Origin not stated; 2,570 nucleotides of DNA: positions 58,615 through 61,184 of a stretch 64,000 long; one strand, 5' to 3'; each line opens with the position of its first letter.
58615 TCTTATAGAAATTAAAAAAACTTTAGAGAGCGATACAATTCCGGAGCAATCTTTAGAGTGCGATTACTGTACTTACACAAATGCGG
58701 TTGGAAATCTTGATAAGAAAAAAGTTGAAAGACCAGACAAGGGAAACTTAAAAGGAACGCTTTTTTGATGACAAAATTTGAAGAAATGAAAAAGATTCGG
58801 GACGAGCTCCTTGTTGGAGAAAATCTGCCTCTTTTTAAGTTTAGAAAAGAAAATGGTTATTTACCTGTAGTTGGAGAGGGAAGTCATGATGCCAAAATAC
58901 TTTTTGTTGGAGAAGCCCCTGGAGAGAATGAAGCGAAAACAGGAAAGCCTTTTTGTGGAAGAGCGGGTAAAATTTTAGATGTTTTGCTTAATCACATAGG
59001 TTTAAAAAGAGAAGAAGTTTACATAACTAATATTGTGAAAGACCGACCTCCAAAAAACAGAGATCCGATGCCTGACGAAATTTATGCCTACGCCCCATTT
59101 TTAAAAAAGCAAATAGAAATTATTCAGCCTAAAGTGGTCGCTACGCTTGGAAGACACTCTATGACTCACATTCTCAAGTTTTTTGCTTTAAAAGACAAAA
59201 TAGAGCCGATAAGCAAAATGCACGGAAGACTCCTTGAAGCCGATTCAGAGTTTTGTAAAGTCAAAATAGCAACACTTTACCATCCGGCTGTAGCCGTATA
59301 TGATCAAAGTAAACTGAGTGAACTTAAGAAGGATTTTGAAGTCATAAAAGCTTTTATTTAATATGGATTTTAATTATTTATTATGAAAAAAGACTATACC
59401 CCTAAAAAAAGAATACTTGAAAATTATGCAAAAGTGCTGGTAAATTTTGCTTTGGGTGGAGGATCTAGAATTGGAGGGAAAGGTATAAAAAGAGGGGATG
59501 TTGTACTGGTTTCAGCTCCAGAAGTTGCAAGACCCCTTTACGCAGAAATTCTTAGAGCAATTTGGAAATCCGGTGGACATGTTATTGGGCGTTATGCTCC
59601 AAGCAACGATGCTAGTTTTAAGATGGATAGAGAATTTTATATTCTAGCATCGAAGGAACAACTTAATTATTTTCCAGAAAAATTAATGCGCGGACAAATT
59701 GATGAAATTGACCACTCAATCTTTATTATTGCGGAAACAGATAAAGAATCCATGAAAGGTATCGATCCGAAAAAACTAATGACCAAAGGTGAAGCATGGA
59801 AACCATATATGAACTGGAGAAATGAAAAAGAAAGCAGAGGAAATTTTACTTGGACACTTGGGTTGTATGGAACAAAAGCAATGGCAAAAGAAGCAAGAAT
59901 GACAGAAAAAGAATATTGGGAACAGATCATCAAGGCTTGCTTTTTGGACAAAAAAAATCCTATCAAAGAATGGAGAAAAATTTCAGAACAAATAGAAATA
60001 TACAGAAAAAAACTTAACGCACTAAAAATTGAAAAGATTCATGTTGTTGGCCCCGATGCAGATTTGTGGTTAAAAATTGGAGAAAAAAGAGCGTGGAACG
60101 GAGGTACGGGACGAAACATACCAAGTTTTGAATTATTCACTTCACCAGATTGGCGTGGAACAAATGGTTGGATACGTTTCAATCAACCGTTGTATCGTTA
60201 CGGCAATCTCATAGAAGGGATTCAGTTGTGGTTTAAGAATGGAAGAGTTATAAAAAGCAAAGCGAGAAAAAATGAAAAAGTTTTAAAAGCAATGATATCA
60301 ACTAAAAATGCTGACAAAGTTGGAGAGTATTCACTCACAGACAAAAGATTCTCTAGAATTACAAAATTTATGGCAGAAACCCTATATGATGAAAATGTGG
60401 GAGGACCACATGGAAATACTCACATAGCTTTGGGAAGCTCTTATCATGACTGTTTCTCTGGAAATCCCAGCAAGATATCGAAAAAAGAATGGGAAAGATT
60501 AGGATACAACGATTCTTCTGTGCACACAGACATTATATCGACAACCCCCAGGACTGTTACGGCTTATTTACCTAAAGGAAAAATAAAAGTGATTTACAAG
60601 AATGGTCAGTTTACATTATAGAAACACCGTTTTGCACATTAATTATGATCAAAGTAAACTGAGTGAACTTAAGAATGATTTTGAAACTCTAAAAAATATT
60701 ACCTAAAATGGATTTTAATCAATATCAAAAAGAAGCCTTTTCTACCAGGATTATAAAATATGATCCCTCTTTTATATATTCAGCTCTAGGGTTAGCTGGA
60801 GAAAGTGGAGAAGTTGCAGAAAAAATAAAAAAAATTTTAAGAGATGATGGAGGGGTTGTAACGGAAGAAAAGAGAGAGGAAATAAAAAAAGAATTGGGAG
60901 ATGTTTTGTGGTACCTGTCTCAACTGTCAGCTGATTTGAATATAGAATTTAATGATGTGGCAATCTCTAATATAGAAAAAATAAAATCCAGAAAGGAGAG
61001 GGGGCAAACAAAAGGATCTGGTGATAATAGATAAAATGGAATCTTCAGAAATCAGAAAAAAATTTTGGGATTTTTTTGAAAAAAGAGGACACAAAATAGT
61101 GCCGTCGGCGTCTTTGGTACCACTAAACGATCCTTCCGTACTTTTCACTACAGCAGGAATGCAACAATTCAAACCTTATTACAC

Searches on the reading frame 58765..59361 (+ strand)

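Call 94: search_protein_families(library=pfam, proteins=[window:58765-59361:+], max_evalue=0.001)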
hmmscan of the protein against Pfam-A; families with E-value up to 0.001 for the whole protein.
window:58765-59361:+ (198 aa): 1 family
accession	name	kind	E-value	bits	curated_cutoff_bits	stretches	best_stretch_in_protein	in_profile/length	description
PF03167.25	UDG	-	5.4e-31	108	24.3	1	37-185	2-129/141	Uracil DNA glycosylase superfamily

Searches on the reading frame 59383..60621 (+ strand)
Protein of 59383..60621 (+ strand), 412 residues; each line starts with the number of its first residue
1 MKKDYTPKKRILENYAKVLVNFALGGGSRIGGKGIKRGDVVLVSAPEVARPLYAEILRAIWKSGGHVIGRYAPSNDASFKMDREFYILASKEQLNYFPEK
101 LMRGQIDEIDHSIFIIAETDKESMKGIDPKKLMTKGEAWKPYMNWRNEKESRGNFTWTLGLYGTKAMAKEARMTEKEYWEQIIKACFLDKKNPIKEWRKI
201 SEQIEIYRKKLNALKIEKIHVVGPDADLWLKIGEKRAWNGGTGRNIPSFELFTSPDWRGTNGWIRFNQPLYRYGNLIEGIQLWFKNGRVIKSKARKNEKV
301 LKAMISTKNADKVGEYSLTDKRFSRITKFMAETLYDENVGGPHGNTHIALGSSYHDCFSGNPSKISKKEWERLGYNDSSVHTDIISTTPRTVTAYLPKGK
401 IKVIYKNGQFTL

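Call 94: search_protein_families(library=pfam, proteins=[window:59383-60621:+], max_evalue=0.001)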
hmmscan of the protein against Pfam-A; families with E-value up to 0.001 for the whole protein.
window:59383-60621:+ (412 aa): 1 family
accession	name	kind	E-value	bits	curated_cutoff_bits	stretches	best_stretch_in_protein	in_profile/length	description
PF02073.20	Peptidase_M29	-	3.3e-93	313.1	27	1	10-410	3-406/406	Thermophilic metalloprotease (M29)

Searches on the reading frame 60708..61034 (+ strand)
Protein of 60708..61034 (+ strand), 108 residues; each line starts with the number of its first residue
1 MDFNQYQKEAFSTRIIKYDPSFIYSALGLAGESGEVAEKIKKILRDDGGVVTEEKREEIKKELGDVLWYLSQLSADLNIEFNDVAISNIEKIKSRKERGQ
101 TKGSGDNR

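Call 94: search_protein_families(library=pfam, proteins=[window:60708-61034:+], max_evalue=0.001)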
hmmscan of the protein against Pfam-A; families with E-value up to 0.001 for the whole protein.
window:60708-61034:+ (108 aa): 2 families
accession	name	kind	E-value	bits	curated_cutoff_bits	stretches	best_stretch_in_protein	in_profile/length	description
PF03819.22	MazG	-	3.3e-13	50.1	22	1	28-97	9-71/74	MazG nucleotide pyrophosphohydrolase domain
PF06892.16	Phage_CP76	-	7.8e-05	23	26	1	23-77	90-143/146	Phage regulatory protein CII (CP76)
